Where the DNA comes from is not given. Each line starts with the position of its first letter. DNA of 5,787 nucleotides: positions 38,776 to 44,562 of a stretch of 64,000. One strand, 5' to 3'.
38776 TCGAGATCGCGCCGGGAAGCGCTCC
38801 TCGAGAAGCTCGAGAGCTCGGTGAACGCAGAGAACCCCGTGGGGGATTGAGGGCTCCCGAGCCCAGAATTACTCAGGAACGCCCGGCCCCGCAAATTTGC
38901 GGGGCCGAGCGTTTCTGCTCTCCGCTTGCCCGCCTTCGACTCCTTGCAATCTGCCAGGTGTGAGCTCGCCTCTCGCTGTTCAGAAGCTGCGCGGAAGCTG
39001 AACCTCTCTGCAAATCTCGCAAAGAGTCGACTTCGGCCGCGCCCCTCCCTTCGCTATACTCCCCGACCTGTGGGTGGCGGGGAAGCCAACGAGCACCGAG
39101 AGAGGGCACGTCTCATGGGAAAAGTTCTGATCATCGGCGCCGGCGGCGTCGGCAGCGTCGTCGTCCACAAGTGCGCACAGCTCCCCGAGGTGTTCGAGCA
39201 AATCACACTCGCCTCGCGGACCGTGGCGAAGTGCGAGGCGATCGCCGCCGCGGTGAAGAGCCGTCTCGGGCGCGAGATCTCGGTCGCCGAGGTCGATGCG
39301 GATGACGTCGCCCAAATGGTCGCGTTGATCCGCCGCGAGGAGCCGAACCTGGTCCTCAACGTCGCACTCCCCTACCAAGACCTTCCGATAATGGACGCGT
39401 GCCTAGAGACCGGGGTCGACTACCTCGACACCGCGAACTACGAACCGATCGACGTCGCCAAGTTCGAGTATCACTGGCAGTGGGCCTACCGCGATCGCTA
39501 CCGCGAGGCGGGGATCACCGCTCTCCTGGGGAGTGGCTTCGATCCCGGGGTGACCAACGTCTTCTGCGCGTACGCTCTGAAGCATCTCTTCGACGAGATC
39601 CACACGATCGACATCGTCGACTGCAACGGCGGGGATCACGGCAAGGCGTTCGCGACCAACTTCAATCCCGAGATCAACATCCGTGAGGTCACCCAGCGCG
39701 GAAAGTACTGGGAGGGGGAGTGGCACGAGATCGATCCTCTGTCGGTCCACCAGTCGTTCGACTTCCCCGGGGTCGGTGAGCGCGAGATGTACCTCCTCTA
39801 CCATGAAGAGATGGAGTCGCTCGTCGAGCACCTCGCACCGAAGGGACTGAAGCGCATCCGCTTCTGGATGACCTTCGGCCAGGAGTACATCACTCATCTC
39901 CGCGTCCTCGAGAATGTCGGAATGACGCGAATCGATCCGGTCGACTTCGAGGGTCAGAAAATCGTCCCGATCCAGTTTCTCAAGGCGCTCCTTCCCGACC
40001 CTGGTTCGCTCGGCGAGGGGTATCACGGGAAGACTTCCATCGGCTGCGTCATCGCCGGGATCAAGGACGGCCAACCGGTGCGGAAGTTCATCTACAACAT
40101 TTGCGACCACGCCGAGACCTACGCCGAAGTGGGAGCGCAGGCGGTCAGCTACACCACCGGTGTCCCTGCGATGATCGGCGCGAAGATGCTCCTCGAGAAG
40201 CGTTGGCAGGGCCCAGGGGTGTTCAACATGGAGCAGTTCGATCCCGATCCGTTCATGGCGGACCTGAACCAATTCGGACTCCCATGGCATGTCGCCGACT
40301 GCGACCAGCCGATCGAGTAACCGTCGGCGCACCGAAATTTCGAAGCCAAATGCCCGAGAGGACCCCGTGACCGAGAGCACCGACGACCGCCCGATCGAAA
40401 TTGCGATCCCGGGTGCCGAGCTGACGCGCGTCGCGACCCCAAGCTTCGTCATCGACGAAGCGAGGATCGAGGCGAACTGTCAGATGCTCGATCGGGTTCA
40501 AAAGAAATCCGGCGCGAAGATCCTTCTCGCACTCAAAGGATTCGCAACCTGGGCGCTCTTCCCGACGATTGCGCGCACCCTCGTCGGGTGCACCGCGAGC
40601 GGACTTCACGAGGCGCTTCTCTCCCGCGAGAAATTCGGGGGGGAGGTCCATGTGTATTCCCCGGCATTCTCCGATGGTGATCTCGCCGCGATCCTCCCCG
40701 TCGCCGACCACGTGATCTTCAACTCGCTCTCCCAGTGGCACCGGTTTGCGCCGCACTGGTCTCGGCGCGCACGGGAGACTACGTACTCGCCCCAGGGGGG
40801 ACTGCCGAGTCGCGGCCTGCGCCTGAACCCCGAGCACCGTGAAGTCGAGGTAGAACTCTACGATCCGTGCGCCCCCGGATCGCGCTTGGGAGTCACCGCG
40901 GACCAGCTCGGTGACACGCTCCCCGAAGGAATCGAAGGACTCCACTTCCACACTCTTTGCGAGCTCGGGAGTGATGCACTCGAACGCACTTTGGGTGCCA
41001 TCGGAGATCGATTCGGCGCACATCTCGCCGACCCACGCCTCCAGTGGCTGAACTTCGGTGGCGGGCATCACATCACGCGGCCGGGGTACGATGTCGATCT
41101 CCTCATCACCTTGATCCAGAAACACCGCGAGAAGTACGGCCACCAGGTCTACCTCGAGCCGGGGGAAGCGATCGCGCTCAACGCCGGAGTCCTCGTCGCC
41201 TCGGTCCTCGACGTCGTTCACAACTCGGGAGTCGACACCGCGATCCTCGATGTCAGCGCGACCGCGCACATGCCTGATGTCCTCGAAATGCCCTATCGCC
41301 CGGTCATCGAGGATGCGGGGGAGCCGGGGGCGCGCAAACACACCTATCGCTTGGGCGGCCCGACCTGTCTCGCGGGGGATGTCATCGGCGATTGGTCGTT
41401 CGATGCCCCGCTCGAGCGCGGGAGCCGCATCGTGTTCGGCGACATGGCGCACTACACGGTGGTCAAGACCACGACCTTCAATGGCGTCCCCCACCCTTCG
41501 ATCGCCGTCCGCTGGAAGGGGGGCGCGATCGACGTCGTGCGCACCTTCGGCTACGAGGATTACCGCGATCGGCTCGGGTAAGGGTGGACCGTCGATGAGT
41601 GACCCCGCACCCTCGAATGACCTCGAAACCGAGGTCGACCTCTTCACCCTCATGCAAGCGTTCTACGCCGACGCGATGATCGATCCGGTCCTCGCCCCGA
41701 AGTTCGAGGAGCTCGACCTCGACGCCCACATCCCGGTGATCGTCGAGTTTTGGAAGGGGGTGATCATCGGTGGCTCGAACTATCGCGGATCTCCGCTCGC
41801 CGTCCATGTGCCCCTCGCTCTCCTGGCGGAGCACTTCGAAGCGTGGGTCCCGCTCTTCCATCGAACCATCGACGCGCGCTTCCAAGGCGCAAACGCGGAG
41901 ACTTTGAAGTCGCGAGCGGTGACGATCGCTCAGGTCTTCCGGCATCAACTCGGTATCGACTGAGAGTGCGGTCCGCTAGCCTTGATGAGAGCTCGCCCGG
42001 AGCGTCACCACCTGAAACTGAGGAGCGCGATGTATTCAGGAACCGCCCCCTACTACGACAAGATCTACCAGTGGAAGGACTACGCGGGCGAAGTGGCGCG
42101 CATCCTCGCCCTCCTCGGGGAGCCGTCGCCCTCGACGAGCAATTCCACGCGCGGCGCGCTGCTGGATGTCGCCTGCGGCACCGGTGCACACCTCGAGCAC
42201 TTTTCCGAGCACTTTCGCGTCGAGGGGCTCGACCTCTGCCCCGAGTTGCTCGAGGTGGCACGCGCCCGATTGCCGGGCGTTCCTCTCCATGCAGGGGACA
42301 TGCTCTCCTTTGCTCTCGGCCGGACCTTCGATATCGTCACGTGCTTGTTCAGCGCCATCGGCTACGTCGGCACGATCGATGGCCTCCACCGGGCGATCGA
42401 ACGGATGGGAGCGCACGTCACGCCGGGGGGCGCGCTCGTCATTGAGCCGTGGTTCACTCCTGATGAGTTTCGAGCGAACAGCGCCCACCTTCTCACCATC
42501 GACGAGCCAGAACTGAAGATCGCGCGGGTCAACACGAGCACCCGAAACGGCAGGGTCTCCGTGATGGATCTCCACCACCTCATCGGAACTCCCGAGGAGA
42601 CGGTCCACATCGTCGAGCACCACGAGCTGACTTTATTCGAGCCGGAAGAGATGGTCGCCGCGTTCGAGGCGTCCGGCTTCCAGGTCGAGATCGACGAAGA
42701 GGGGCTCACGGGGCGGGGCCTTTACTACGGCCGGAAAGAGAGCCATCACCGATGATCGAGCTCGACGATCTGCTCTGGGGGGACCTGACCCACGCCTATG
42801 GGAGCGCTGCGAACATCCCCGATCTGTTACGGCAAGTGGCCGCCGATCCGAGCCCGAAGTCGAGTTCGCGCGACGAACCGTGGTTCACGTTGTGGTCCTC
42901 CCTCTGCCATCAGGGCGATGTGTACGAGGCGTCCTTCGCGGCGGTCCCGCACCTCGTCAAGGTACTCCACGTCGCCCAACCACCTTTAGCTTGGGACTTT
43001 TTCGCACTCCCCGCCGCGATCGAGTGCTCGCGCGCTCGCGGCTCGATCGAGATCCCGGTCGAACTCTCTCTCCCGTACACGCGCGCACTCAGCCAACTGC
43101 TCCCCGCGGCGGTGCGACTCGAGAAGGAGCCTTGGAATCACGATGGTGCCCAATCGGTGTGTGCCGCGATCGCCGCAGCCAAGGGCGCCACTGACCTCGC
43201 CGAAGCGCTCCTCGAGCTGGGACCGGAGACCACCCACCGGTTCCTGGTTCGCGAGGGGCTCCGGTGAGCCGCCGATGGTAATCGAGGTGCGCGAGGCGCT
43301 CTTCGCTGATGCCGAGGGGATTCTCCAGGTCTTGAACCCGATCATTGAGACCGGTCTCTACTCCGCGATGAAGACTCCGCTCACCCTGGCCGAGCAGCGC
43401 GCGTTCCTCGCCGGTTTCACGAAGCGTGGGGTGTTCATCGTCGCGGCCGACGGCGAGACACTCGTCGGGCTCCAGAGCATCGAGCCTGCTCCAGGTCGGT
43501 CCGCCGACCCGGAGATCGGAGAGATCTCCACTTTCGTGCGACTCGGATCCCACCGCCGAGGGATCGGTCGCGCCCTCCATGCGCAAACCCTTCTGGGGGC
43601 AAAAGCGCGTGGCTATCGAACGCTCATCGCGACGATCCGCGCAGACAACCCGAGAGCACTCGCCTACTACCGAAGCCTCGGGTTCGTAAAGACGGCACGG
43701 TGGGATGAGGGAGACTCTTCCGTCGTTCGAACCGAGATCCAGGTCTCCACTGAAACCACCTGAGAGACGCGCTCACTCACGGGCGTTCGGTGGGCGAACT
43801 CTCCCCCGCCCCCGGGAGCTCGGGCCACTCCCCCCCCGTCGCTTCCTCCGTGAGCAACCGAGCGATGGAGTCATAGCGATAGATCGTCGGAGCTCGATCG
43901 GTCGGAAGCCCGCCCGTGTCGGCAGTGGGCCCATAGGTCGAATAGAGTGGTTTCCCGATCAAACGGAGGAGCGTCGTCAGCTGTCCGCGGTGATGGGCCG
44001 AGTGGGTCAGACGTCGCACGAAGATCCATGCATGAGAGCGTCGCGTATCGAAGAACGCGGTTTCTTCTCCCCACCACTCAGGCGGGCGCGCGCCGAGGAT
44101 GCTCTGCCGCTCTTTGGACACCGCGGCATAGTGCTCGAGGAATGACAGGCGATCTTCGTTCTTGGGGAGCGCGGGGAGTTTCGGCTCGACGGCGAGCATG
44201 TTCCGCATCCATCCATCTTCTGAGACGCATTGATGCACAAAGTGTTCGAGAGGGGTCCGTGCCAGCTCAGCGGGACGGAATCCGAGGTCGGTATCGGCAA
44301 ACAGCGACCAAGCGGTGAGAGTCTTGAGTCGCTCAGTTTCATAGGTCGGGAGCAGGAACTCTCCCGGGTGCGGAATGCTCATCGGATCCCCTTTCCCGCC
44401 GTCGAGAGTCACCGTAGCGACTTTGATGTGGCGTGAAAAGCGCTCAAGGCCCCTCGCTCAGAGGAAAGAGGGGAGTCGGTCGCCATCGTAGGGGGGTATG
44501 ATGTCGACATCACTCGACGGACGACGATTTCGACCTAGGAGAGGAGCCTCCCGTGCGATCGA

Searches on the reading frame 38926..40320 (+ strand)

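Call 32: search_protein_families(library=pfam, proteins=[window:38926-40320:+], max_evalue=0.001)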
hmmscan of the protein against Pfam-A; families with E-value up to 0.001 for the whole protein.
window:38926-40320:+ (464 aa): 2 families
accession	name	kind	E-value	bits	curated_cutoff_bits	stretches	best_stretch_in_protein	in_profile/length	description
PF16653.10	Sacchrp_dh_C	-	8.3e-46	157.7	31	1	204-451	1-264/265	Saccharopine dehydrogenase C-terminal domain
PF03435.24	Sacchrp_dh_NADP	-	6.1e-34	117.6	25.1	1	67-200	1-129/129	Saccharopine dehydrogenase NADP binding domain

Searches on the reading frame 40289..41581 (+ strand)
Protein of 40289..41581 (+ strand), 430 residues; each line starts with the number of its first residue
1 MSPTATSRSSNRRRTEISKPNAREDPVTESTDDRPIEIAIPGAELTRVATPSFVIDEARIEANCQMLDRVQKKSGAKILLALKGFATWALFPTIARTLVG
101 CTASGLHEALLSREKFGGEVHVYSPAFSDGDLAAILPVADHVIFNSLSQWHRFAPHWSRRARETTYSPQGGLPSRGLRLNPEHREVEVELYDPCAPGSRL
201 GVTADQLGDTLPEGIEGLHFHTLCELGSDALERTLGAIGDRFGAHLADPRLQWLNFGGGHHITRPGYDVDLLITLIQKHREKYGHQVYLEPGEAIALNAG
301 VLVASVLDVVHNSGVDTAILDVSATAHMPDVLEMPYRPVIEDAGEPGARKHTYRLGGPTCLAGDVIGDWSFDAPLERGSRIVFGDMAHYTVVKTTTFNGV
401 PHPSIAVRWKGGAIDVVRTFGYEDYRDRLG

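Call 32: search_protein_families(library=pfam, proteins=[window:40289-41581:+], max_evalue=0.001)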
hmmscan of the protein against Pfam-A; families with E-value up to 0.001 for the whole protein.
window:40289-41581:+ (430 aa): 1 family
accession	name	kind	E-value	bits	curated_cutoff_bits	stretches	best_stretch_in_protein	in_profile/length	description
PF00278.28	Orn_DAP_Arg_deC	-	2.4e-14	53.8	23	1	148-386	5-94/95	Pyridoxal-dependent decarboxylase, C-terminal sheet domain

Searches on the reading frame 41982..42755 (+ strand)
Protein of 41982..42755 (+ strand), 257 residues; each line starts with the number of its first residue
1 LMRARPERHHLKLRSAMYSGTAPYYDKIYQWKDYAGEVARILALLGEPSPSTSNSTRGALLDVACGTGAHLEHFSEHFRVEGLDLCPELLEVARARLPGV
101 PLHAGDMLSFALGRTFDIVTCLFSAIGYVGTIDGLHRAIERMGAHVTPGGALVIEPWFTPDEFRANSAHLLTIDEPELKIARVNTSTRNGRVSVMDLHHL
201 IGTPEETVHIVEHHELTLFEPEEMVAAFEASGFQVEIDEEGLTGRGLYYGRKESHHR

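Call 32: search_protein_families(library=pfam, proteins=[window:41982-42755:+], max_evalue=0.001)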
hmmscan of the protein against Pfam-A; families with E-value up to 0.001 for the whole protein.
window:41982-42755:+ (257 aa): 5 families
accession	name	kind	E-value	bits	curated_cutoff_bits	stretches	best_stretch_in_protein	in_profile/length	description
PF13649.12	Methyltransf_25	-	2.9e-15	57.1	27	1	61-150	2-97/97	Methyltransferase domain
PF08241.18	Methyltransf_11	-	7.3e-11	43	21.2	1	61-154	1-95/95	Methyltransferase domain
PF13489.12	Methyltransf_23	-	3.5e-09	37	27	1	34-235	5-161/164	Methyltransferase domain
PF08242.18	Methyltransf_12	-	1.1e-08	36.1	30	1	61-152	1-98/98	Methyltransferase domain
PF13847.12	Methyltransf_31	-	0.00021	21.4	27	1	59-154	6-109/145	Methyltransferase domain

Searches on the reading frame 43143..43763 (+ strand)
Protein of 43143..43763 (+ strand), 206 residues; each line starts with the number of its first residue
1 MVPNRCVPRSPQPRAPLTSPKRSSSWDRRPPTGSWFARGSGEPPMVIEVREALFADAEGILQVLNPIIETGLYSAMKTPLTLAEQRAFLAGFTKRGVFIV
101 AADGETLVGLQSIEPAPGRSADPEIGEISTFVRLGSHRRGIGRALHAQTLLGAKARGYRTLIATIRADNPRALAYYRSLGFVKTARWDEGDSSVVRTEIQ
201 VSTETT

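Call 32: search_protein_families(library=pfam, proteins=[window:43143-43763:+], max_evalue=0.001)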
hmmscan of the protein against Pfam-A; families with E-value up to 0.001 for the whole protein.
window:43143-43763:+ (206 aa): 4 families
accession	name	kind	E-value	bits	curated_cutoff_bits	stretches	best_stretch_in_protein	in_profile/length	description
PF00583.31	Acetyltransf_1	-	4.2e-10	40.4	20.7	1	93-181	30-116/116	Acetyltransferase (GNAT) family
PF13508.13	Acetyltransf_7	-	2.1e-07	31.6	27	1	95-182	2-83/84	Acetyltransferase (GNAT) domain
PF13673.13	Acetyltransf_10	-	1.1e-05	25.9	23.6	1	97-186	32-112/128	Acetyltransferase (GNAT) domain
PF13302.13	Acetyltransf_3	-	1.5e-05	26.2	25.4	1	55-182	10-138/138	Acetyltransferase (GNAT) domain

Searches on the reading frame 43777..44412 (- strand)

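Call 32: search_protein_families(library=pfam, proteins=[window:43777-44412:-], max_evalue=0.001)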
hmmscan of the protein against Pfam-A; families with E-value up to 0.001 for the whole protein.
window:43777-44412:- (211 aa): 2 families
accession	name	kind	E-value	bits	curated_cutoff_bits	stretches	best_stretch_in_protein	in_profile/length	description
PF05163.17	DinB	-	4.6e-08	33.6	23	1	38-163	26-156/165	DinB family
PF12867.12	DinB_2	-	2.5e-05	25.1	24.8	1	24-145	2-128/128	DinB superfamily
